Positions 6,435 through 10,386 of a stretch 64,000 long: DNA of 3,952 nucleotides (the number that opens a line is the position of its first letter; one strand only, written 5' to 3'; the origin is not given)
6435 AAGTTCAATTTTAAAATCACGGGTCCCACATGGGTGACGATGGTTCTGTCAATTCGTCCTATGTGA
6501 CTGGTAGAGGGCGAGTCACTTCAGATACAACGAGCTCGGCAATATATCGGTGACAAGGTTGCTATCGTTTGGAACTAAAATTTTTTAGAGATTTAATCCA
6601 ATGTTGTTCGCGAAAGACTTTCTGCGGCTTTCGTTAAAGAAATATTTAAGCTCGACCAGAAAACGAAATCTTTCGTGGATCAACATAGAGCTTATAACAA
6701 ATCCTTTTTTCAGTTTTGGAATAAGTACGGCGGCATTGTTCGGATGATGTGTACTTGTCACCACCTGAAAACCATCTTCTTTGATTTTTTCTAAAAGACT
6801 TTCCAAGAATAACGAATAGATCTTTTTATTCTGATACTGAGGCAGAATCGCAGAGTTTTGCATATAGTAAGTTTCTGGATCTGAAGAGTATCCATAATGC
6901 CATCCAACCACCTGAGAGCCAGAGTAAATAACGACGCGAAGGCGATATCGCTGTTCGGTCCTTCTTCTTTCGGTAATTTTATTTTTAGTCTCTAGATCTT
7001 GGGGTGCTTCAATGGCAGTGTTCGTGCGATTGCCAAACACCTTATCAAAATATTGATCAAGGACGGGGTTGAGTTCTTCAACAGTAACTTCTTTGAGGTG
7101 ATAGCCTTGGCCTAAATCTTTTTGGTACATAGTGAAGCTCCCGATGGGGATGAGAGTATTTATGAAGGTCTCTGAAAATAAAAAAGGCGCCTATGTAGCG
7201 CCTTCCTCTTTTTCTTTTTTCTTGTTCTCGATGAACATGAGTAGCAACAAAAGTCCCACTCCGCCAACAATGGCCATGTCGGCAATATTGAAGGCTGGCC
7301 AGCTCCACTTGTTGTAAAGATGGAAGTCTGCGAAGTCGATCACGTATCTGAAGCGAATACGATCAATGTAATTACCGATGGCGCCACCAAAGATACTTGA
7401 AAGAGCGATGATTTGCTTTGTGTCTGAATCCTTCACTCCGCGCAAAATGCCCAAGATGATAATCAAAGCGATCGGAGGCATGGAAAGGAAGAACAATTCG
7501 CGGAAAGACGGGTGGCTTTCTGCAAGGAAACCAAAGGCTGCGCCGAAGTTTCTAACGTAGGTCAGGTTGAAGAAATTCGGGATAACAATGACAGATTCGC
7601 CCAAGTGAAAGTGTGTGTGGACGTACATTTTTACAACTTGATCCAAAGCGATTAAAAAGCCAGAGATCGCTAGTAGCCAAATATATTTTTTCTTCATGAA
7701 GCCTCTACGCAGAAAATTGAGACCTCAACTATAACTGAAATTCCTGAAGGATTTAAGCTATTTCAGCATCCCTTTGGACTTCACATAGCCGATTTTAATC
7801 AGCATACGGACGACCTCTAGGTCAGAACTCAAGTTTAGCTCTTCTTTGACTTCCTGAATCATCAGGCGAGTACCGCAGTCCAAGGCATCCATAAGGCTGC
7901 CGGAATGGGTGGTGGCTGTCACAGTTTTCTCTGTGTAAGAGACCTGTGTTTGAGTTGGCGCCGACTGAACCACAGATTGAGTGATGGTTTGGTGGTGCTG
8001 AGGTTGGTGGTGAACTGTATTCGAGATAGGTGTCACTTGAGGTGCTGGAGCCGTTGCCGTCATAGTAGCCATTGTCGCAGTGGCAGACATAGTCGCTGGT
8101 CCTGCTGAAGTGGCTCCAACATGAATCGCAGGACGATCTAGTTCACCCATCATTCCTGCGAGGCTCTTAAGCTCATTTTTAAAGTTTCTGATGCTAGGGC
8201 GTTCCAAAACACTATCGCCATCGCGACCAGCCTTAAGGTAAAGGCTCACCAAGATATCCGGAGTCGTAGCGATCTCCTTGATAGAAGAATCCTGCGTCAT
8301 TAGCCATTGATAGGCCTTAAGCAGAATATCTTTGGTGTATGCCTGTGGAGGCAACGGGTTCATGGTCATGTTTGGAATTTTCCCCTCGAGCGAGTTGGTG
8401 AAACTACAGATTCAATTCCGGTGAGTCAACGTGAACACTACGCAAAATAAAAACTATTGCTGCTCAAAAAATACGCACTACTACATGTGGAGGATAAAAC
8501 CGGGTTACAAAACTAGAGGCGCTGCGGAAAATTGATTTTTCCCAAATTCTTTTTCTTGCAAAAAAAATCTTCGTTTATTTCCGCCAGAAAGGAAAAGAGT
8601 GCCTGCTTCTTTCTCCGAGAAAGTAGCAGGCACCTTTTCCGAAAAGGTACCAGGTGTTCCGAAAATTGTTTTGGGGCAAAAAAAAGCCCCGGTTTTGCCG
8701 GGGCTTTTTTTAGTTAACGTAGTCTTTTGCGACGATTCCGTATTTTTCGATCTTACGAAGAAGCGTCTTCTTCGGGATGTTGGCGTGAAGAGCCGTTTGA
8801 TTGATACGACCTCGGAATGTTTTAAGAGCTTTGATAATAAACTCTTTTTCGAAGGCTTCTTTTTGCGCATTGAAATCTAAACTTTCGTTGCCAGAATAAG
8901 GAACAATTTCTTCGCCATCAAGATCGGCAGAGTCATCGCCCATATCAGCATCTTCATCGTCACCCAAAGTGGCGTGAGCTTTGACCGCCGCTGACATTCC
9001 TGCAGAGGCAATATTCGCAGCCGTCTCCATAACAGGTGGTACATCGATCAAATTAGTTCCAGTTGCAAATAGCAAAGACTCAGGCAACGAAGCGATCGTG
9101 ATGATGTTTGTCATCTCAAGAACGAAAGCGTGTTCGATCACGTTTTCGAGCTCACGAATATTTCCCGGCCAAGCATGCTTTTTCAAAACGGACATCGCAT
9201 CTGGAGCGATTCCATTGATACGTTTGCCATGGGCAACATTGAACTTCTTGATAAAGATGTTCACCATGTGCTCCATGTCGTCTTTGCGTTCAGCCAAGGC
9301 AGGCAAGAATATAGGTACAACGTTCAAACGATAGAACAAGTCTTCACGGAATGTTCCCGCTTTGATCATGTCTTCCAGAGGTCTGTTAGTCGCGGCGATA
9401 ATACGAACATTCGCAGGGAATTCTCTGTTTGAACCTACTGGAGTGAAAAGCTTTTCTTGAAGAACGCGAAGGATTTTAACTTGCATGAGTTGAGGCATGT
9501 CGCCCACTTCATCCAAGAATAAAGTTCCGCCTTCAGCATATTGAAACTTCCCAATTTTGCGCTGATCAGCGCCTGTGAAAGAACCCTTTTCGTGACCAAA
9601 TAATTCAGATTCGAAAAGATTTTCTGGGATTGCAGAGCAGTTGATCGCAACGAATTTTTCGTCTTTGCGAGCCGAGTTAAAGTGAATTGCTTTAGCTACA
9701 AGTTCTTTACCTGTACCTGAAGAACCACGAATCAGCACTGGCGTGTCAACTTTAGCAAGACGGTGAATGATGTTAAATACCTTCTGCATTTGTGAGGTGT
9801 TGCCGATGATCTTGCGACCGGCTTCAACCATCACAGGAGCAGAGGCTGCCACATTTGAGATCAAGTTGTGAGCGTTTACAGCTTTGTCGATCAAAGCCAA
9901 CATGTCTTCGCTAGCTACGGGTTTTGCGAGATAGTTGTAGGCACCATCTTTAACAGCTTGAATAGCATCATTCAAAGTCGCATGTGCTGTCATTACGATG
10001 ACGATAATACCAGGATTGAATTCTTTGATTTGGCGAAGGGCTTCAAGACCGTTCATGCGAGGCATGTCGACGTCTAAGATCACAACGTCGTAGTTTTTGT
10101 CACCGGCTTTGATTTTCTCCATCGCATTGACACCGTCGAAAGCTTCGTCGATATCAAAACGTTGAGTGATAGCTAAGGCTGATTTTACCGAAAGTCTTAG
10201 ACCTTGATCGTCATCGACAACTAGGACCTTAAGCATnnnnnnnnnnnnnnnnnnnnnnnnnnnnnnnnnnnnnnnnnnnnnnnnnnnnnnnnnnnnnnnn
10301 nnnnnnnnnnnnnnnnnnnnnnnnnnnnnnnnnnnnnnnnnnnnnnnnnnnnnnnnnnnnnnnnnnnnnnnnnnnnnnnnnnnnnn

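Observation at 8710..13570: Candidate RiPP-based peptide signalling operon: radical SAM maturase, hidden 37-aa peptide, CHASE2 kinase and sigma54 activator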

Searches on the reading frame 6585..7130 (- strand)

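Call 40: search_protein_families(library=pfam, proteins=[window:6585-7130:-], max_evalue=0.001)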
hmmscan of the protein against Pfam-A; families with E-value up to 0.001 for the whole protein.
window:6585-7130:- (181 aa): 2 families
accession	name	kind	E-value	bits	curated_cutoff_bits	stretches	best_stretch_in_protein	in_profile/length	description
PF00583.31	Acetyltransf_1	-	1.9e-05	25.4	20.7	1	55-134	22-107/116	Acetyltransferase (GNAT) family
PF13480.13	Acetyltransf_6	-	0.00065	20.3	22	1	16-124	27-132/143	Acetyltransferase (GNAT) domain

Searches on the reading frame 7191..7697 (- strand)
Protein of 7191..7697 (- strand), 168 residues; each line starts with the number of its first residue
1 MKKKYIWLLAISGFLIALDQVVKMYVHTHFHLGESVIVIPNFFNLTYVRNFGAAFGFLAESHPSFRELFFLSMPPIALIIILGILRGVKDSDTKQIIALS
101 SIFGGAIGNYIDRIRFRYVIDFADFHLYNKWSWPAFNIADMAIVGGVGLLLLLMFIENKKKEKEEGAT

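Call 40: search_protein_families(library=pfam, proteins=[window:7191-7697:-], max_evalue=0.001)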
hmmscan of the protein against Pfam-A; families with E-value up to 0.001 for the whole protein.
window:7191-7697:- (168 aa): 1 family
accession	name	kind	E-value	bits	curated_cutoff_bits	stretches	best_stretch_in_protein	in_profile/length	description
PF01252.23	Peptidase_A8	-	4e-38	131.3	25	1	13-155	3-141/142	Signal peptidase (SPase) II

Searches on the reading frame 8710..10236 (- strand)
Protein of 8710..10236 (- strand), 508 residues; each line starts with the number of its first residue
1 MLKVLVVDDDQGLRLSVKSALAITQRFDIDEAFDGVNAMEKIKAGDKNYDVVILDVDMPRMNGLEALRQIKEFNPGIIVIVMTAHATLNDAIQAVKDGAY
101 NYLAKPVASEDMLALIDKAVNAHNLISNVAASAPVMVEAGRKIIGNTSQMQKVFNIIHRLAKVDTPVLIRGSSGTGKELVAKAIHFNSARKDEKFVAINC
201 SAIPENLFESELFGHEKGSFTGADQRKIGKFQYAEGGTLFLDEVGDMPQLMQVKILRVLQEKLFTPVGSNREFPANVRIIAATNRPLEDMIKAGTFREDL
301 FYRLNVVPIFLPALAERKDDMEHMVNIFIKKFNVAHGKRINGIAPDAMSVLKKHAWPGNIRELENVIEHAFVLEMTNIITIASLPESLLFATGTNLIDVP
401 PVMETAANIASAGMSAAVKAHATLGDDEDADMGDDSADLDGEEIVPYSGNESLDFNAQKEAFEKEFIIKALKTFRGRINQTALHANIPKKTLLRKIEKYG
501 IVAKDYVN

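Call 4: search_protein_families(library=pfam, proteins=[window:8710-10236:-], max_evalue=0.01)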
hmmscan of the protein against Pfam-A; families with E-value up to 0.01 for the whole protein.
window:8710-10236:- (508 aa): 9 families
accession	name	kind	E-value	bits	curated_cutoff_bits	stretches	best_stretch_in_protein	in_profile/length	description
PF00158.32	Sigma54_activat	-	1e-71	240.5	20.2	1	143-309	1-167/168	Sigma-54 interaction domain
PF00072.30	Response_reg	-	4.7e-28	98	30.2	1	4-116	1-110/111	Response regulator receiver domain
PF25601.1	AAA_lid_14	-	1.2e-23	83.1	27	1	316-389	2-75/87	AAA+ ATPase lid domain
PF14532.12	Sigma54_activ_2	-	2.9e-21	76.6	25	1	144-314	1-138/138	Sigma-54 interaction domain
PF02954.25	HTH_8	-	2.8e-06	27.4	22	1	460-499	3-42/42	Bacterial regulatory protein, Fis family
PF07728.20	AAA_5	-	1.7e-05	25.3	22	1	166-286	1-124/139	AAA domain (dynein-related subfamily)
PF00004.35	AAA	-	2.7e-05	25.1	21.2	1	167-290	1-113/131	ATPase family associated with various cellular activities (AAA)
PF01078.27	Mg_chelatase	-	0.00052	19.9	20.3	1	167-284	25-157/207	Magnesium chelatase, subunit ChlI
PF12775.13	AAA_7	-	0.0025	17.8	25.8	1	142-202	11-71/181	P-loop containing dynein motor region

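Call 5: search_protein_families(library=ncbifam, proteins=[window:8710-10236:-], max_evalue=0.01)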
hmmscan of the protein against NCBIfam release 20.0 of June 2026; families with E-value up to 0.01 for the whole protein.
window:8710-10236:- (508 aa): 122 families (the best 25 are shown)
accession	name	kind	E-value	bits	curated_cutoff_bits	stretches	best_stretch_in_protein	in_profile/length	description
TIGR01818.1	ntrC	equivalog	5.2e-125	417.9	558.6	1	4-497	1-461/463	nitrogen regulation protein NR(I)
NF008469.0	PRK11361.1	equivalog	6.9e-122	407.4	714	1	3-389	6-391/461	acetoacetate metabolism transcriptional regulator AtoC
TIGR02915.1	PEP_resp_reg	equivalog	6.7e-113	377.8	502.6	1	4-384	1-382/445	PEP-CTERM-box response regulator transcription factor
NF007689.0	PRK10365.1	equivalog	3.2e-110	368.9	760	1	3-388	7-386/441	sigma-54-dependent response regulator transcription factor ZraR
NF041552.1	TF_PrdR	equivalog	7.7e-107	358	795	2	140-391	266-517/577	sigma-54 dependent transcriptional regulator PrdR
NF008176.1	PRK10923.1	equivalog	9.2e-103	344.3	620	1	3-392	5-389/469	nitrogen regulation protein NR(I)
NF011695.0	PRK15115.1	equivalog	2.9e-102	342.7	763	1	3-383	8-377/445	two-component system response regulator GlrR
NF051870.1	NAssimRespRegNtrX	equivalog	1.8e-101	340.3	600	1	2-388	2-385/452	nitrogen assimilation response regulator NtrX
TIGR01817.1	nifA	equivalog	4.4e-99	332.6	528.85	1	131-434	186-486/534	nif-specific transcriptional activator NifA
NF041946.1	LuxO_transreg_Vib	equivalog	2.1e-97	326.8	800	1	26-499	20-460/463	quorum-sensing sigma-54 dependent transcriptional regulator LuxO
NF038308.1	RNA_repair_RtcR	equivalog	7.8e-91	305.5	650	1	79-387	114-435/530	RNA repair transcriptional activator RtcR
NF049963.1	RespRegFlgRCampy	domain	8.5e-90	301.6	750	1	3-380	2-373/429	fla regulon two-component system response regulator FlgR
NF003451.0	PRK05022.1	equivalog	5.9e-89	299.1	476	1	115-500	164-509/512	nitric oxide reductase transcriptional regulator NorR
NF050807.1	TransRegFlbDCaul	equivalog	9.7e-89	298.3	750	1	3-384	2-361/454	sigma-54-dependent transcriptional regulator FlbD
NF011958.0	PRK15429.1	equivalog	4e-81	273.6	830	1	142-391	380-628/692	formate hydrogenlyase transcriptional activator FlhA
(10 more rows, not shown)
